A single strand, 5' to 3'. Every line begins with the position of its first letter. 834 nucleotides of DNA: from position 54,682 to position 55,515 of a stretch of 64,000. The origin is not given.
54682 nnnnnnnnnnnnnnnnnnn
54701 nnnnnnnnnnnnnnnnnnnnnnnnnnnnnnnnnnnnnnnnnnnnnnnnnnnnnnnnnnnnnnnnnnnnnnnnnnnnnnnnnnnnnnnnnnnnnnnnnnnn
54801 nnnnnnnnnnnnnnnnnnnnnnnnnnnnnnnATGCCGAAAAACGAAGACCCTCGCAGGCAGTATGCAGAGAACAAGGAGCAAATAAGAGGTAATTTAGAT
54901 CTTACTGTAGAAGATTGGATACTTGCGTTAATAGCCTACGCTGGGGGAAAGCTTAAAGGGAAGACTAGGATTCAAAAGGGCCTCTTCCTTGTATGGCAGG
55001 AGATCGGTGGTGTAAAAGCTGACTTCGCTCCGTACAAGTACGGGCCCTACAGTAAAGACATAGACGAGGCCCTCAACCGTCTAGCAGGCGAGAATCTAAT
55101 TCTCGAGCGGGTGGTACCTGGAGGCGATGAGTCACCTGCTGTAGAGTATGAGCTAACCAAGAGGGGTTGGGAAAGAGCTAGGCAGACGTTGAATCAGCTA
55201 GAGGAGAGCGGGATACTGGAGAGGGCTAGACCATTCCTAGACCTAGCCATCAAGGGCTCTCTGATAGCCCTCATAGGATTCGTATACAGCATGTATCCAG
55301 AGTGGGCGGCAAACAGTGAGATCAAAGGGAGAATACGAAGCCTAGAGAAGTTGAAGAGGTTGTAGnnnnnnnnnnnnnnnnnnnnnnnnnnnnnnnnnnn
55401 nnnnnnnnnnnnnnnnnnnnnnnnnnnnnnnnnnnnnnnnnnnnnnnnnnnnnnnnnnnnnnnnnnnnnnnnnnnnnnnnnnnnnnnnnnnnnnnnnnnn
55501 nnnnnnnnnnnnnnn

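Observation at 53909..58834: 4.9-kb cryptic element integrated into tRNA-Leu(CAG), directly upstream of secY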

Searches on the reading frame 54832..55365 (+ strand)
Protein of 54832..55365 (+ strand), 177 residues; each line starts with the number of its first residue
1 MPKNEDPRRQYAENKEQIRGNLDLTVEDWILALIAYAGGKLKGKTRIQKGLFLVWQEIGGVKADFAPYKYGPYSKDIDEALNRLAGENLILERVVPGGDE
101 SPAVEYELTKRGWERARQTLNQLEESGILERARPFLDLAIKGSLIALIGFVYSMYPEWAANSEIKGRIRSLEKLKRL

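Call 7: search_protein_families(library=pfam, max_evalue=0.1, proteins=[window:54832-55365:+])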
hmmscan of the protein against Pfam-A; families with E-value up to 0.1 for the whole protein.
window:54832-55365:+ (177 aa): 0 families

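Call 17: search_protein_families(library=phrogs, max_evalue=0.05, proteins=[window:54832-55365:+])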
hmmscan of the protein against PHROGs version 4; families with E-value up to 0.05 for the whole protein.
window:54832-55365:+ (177 aa): 2 families
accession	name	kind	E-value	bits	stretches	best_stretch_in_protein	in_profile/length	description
phrog_14939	-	unknown function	4.1e-06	27.2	1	34-174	14-152/313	-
phrog_24871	-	unknown function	1.8e-05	25.5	1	21-116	29-127/159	-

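Call 19: search_dna_similar(collection=phages, mode=protein, query=window:54832-55365:+, max_evalue=0.01, max_rows=15)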
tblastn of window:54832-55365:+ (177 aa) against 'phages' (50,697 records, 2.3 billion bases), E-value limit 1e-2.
Records with a match: 5; places in all: 5; records where one place covers at least 80% of the query: 0.
Best place of each record, by identity: <60% 5.
By first word of the organism name: Sulfolobus 5.
By host as written in the record: Sulfolobus islandicus ARN3/4 2; Sulfolobus islandicus 2; Sulfolobus sp. 1.
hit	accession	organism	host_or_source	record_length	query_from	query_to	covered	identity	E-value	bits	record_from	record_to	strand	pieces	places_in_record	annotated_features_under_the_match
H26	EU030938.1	Sulfolobus spindle-shaped virus 4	Sulfolobus islandicus ARN3/4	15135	21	122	58%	32.4%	3e-4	46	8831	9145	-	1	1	hypothetical protein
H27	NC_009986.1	Sulfolobus spindle-shaped virus 4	Sulfolobus islandicus ARN3/4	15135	21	122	58%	32.4%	3e-4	46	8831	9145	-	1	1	hypothetical protein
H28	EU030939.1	Sulfolobus spindle-shaped virus 5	Sulfolobus islandicus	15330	21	122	58%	32.4%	3e-4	46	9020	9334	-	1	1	hypothetical protein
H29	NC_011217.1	Sulfolobus spindle-shaped virus 5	Sulfolobus islandicus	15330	21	122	58%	32.4%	3e-4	46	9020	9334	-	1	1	hypothetical protein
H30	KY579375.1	Sulfolobus spindle-shaped virus 3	Sulfolobus sp.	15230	21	122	58%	31.5%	8e-4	45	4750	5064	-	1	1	ORF16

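Call 23: find_related_loci(query=window:54832-55365:+, collection=viral_contigs, flank=10000)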
Query window:54832-55365:+ (177 aa) in viral_contigs; peptide patterns used: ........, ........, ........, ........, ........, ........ (x = any residue, [..] = any of these).
11 stretches matched a pattern, but none encodes a relative of the query by tblastn (E <= 1e-3).

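Call 27: search_protein_families(library=padloc, max_evalue=0.05, proteins=[window:54832-55365:+])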
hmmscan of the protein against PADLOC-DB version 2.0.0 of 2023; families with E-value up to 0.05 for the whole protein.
window:54832-55365:+ (177 aa): 4 families
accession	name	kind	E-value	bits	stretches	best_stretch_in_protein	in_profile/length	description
PDLC04505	PDC-M19A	-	1.8e-12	45.3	1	29-176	7-138/294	-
PDLC02990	DarG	-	4e-07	27.8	1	9-127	147-261/329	-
PDLC03184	Specificity_I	-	0.0025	14.6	1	64-167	453-550/554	Type I specificity subunit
PDLC03872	LmuC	-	0.024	12.1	1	68-125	101-157/220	-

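Call 28: search_protein_families(library=ncbifam, max_evalue=0.05, proteins=[window:54832-55365:+])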
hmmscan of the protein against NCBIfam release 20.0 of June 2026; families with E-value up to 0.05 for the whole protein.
window:54832-55365:+ (177 aa): 1 family
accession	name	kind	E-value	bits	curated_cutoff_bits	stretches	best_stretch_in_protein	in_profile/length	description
NF048014.1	antitoxin_DarG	equivalog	5.3e-05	22.7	250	1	40-125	185-269/338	type II toxin-antitoxin system antitoxin DNA ADP-ribosyl glycohydrolase DarG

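Call 29: find_homologous_proteins(query=window:54832-55365:+, max_evalue=0.001)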
Query window:54832-55365:+ (177 aa): 5 proteins with E <= 0.001 among 240 candidates.
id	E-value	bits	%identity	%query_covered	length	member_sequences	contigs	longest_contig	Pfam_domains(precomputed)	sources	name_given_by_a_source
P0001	1.7e-111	388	100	100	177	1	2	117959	-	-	-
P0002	2.7e-98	345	88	100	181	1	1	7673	-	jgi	-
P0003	7.5e-72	259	71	88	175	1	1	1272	-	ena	-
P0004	3.6e-35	139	50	85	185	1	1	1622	-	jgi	jgi:uncharacterized protein YwgA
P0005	2.5e-32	130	47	91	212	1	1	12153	-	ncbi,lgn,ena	-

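Call 30: find_encoding_contigs(protein=P0002, flank=10000)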
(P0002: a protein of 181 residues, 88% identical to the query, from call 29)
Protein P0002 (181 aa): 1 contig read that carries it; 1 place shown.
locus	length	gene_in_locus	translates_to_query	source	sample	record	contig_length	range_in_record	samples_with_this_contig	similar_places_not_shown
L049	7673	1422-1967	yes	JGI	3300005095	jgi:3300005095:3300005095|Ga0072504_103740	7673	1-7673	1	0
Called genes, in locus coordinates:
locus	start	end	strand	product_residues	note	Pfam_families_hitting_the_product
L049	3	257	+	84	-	?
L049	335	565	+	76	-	-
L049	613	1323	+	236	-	-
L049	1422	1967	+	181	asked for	-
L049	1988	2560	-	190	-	-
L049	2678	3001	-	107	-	-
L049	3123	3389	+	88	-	-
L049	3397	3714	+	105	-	-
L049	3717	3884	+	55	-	-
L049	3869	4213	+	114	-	-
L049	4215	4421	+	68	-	-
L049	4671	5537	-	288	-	PF16795:Phage_integr_3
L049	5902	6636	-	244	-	-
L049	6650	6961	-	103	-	-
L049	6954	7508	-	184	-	-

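Call 31: find_encoding_contigs(protein=P0001, flank=10000)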
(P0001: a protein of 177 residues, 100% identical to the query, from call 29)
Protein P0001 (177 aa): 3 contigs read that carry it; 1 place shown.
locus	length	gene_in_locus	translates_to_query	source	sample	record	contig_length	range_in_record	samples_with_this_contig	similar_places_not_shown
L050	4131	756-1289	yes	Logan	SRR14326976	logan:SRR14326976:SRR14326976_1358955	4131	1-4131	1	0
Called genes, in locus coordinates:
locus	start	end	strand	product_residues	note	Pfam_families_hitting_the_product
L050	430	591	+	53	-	-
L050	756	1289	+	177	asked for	-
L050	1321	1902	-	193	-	-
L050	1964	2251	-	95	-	-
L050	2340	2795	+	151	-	-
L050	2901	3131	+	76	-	-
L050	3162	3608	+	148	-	-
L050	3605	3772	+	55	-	-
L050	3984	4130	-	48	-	?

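Call 32: find_encoding_contigs(protein=P0005, flank=10000)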
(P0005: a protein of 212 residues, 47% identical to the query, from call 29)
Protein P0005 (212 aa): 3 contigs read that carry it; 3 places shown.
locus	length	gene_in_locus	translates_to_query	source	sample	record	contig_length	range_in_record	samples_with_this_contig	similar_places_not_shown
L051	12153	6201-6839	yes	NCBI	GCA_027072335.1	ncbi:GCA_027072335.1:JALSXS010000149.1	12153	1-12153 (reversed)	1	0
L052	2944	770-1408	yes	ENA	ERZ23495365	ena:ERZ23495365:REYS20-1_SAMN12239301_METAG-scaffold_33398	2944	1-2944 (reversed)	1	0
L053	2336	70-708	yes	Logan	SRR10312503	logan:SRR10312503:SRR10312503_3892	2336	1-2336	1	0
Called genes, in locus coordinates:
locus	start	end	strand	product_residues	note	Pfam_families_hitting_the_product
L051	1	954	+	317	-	?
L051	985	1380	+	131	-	-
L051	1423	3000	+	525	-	-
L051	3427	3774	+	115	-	-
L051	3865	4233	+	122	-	-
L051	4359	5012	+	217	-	-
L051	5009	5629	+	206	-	-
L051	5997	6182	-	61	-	-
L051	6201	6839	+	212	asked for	-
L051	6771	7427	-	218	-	-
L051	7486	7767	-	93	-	-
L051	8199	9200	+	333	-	PF04055:Radical_SAM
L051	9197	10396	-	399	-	-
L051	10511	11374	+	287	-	-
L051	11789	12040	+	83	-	-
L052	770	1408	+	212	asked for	-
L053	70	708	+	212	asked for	-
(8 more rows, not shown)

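Call 38: search_protein_families(library=pfam, max_evalue=0.05, proteins=[L049:5902-6636:-, L049:6650-6970:-, L049:6954-7658:-, L049:3-257:+, L049:335-565:+, L049:613-1323:+, L049:2678-3001:-, L049:3123-3389:+, L049:3869-4213:+, L049:4671-5912:-])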
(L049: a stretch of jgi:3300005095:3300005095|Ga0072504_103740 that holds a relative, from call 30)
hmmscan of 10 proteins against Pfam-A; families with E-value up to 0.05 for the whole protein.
L049:5902-6636:- (244 aa): 8 families
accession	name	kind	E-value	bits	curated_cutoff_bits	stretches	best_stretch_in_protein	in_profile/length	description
PF13481.12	AAA_25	-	0.0018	18.4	27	1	17-58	15-54/195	AAA domain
PF25199.1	nSTAND_NTPase5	-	0.0059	16.9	34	1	20-97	21-106/145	Novel STAND NTPase 5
PF20720.3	nSTAND3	-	0.0068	16.6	27.2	1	41-96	21-74/155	Novel STAND NTPase 3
PF13671.12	AAA_33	-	0.0097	16.6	27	0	39-54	1-16/143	AAA domain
PF13191.12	AAA_16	-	0.021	15.8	32.6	1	22-57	10-44/167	AAA ATPase domain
PF13238.12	AAA_18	-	0.025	15.5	29.4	1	42-76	3-34/128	AAA domain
PF00910.28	RNA_helicase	-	0.032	15.1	21.5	0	41-99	2-61/105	RNA helicase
PF00005.33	ABC_tran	-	0.045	14.8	25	0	36-56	10-30/137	ABC transporter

L049:6650-6970:- (106 aa): 0 families

L049:6954-7658:- (234 aa): 0 families

L049:3-257:+ (84 aa): 1 family
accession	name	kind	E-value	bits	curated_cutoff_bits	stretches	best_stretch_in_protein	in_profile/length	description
PF13858.11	DUF4199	-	0.0051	17.7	32.3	1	32-80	33-81/165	Protein of unknown function (DUF4199)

L049:335-565:+ (76 aa): 0 families

L049:613-1323:+ (236 aa): 0 families

L049:2678-3001:- (107 aa): 0 families

L049:3123-3389:+ (88 aa): 0 families

L049:3869-4213:+ (114 aa): 4 families
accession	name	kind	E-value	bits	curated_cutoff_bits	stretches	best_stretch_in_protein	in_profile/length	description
PF13545.12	HTH_Crp_2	-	0.028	14.8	27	0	63-83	38-60/70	Crp-like helix-turn-helix domain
PF25213.1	HVO_A0261_N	-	0.034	14.5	35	0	61-81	38-58/86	HVO_A0261 N-terminal domain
PF22194.2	F-93_WHD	-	0.046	14.2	28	0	61-89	29-57/62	F-93, winged-helix domain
PF00392.27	GntR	-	0.046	13.8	27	0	58-81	35-58/64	Bacterial regulatory proteins, gntR family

L049:4671-5912:- (413 aa): 1 family
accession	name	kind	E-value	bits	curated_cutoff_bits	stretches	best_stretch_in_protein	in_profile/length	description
PF16795.10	Phage_integr_3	-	3e-47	161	27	1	246-407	2-160/161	Archaeal phage integrase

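Call 39: search_protein_families(library=phrogs, max_evalue=0.05, proteins=[L049:5902-6636:-, L049:6650-6970:-, L049:6954-7658:-, L049:3-257:+, L049:335-565:+, L049:613-1323:+, L049:2678-3001:-, L049:3123-3389:+, L049:3869-4213:+, L049:4671-5912:-])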
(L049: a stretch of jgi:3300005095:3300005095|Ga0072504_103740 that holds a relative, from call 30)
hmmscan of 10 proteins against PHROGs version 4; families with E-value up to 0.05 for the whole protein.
L049:5902-6636:- (244 aa): 2 families
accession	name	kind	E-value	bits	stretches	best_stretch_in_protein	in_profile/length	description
phrog_5484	-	DNA, RNA and nucleotide metabolism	2.7e-15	57.6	1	41-225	32-224/239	DnaA-like replication initiation protein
phrog_2071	-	other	0.019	15.7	1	37-54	16-33/282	ATPase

L049:6650-6970:- (106 aa): 0 families

L049:6954-7658:- (234 aa): 0 families

L049:3-257:+ (84 aa): 1 family
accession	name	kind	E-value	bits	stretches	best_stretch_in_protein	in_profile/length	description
phrog_30169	-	unknown function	0.019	16.1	0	19-41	18-41/44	-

L049:335-565:+ (76 aa): 0 families

L049:613-1323:+ (236 aa): 0 families

L049:2678-3001:- (107 aa): 1 family
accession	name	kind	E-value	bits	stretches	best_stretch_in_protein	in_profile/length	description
phrog_11046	-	transcription regulation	0.0088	16.9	1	19-101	3-91/94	transcriptional regulator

L049:3123-3389:+ (88 aa): 0 families

L049:3869-4213:+ (114 aa): 0 families

L049:4671-5912:- (413 aa): 1 family
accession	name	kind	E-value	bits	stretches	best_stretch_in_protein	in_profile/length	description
phrog_5127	-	integration and excision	6.8e-75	253.8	1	47-410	12-350/355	integrase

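Call 40: search_dna_similar(collection=phages, mode=protein, query=L049:5902-6636:-, max_evalue=0.001, max_rows=12)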
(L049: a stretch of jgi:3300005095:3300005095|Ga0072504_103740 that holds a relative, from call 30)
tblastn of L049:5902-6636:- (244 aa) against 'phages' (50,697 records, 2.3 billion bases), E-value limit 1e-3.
Records with a match: 2; places in all: 2; records where one place covers at least 80% of the query: 2.
Best place of each record, by identity: <60% 2.
By first word of the organism name: Betaguttavirus 2.
By host as written in the record: Aeropyrum pernix K1 2.
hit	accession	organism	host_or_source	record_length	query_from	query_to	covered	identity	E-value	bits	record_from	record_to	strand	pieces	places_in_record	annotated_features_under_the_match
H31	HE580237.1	Betaguttavirus kodakarajimaense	Aeropyrum pernix K1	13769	2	222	91%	32.9%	3e-25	109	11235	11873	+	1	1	hypothetical protein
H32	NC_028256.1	Betaguttavirus kodakarajimaense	Aeropyrum pernix K1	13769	2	222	91%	32.9%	3e-25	109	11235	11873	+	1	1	DnaA-like replication initiation protein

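Call 52: search_protein_representatives(protein=window:54832-55365:+)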
Query: 177 residues. Proteins with E-value up to 0.001 (for the whole library): 737; up to 1e-10: 27; up to 1e-30: 1. The best 150 are listed.
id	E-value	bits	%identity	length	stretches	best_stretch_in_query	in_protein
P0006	1.1e-36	142.7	52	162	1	19-169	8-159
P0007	3.2e-30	121.6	43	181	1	16-168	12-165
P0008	9.9e-30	120.0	40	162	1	26-169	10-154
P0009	3.2e-27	111.9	45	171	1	19-168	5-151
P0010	1.0e-23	100.4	39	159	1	18-160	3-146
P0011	4.5e-23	98.4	38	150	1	23-159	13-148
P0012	7.7e-21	91.1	35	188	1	19-177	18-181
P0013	6.6e-19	84.8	40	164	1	29-173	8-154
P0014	4.6e-17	78.8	37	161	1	24-171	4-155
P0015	2.1e-14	70.2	34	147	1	27-167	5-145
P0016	1.5e-13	67.3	37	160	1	24-167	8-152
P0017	4.8e-13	65.7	34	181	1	16-168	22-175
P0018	8.0e-13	65.0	38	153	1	31-172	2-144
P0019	9.6e-13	64.7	34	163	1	27-173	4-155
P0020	1.3e-12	64.3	37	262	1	28-174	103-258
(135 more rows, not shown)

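Call 54: search_protein_families(library=pfam, alignment_id=A2, max_evalue=0.01)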
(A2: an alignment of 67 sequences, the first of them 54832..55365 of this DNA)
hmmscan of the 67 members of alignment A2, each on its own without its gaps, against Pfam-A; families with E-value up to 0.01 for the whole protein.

A. member 1, window:54832-55365:+ (177 aa): 0 families

B. families by the number of members that match (of 67 scanned): 21 families
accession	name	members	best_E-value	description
PF03551.20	PadR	17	6.4e-08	Transcriptional regulator PadR-like family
PF13274.11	SocA_Panacea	11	1.4e-08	Antitoxin SocA-like, Panacea domain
PF14277.12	DUF4364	7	0.00024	Domain of unknown function (DUF4364)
PF13814.12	Replic_Relax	5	0.00049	Replication-relaxation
PF02334.22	RTP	3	3.7e-05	Replication terminator protein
PF13601.12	HTH_34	3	0.0013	Winged helix DNA-binding domain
PF00392.27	GntR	2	0.001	Bacterial regulatory proteins, gntR family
PF07381.18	EarA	2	0.0063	EarA-like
PF22560.2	GMT-wHTH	1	0.00032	GMT-like wHTH domain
PF02414.20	Borrelia_orfA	1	0.00086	Borrelia ORF-A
PF25213.1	HVO_A0261_N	1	0.0015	HVO_A0261 N-terminal domain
PF20459.4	DUF6712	1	0.0018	Family of unknown function (DUF6712)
PF18576.7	HTH_52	1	0.0021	Helix-turn-helix domain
PF01638.23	HxlR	1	0.0047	HxlR-like helix-turn-helix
PF11285.13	DUF3086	1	0.0047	Protein of unknown function (DUF3086)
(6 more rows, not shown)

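Call 56: search_solved_structures(query=A2, max_evalue=1)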
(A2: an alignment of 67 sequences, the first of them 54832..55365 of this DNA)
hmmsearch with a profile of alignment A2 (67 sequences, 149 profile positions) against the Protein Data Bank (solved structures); distinct sequences matched with E-value up to 1: 105 (the best 60 are shown).
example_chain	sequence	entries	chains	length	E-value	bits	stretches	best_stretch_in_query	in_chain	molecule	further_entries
7yk3_B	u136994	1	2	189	4.2e-05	26.7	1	25-101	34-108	DNA ADP-ribosyl glycohydrolase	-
1xma_A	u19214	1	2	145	0.00044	23.4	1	57-120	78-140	Predicted transcriptional regulator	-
4esf_A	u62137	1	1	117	0.00063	22.9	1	58-122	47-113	PadR-like transcriptional regulator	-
2eth_A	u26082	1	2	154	0.00067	22.8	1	57-115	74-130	transcriptional regulator, putative, Mar family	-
4xrf_A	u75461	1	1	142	0.0014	21.7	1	58-111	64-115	Transcriptional regulator, MarR family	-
9qbc_A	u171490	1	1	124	0.0014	21.7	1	57-101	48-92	PadR-family transcriptional regulator PadR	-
9qbd_A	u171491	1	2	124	0.0015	21.6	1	57-101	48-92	PadR-family transcriptional regulator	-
7qz8_A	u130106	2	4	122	0.0016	21.6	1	57-108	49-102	Transcriptional regulator, PadR-like family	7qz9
7qz7_A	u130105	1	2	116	0.0017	21.5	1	57-105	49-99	Transcriptional regulator, PadR-like family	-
7q34_A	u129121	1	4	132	0.0029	20.7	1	57-117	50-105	Helix-turn-helix transcriptional regulator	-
6jyi_A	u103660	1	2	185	0.0034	20.5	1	45-112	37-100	Transcriptional repressor PadR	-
9g51_A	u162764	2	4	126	0.0035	20.4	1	57-117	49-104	Transcriptional regulator, PadR-like family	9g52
3f8c_A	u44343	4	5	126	0.0036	20.4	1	57-117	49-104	Transcriptional regulator, PadR-like family | Transcriptional regulator PadR family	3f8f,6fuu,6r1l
6i8n_A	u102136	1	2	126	0.0036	20.4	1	57-117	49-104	Transcriptional regulator, PadR-like family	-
8qdf_A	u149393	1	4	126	0.004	20.2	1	57-117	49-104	Transcriptional regulator, PadR-like family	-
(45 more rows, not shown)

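Call 58: find_encoding_contigs(protein=P0006, flank=4000, max_places=3)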
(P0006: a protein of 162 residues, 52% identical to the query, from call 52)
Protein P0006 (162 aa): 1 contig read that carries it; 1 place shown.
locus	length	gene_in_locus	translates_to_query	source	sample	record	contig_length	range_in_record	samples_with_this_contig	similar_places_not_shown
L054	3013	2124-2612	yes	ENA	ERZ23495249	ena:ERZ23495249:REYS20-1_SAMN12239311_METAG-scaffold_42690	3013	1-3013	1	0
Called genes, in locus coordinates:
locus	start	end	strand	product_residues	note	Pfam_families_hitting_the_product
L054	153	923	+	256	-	PF00590:TP_methylase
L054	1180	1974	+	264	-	PF16795:Phage_integr_3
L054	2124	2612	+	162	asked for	-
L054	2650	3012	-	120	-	?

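Call 61: predict_structure(alignment_id=A2)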
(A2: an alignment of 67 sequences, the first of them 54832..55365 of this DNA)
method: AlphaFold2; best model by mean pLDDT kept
length: 177 residues; sequences in the alignment: 67
mean_pLDDT: 89.8   pTM: 0.85
mean pLDDT of the five models: 89.8, 89.7, 88.6, 88.2, 87.9
residues with pLDDT >= 90: 131; 70-90: 25; 50-70: 19; < 50: 2
segments of 3 or more residues with pLDDT < 50: none
pLDDT, mean of each block of 10 residues (from residue 1): 56 61 95 99 97 95 95 98 98 88 95 98 96 97 93 93 84 74
secondary structure, 60 per line:
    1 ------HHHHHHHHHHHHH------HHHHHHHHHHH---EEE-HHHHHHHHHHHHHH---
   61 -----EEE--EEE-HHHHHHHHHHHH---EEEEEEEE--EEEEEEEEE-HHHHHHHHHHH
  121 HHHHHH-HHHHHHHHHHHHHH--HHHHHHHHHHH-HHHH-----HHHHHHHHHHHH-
elements in order: H7-19 H26-36 E40-42 H44-57 E66-68 E71-73 H75-86 E90-97 E100-108 H110-126 H128-141 H144-154 H156-159 H165-176
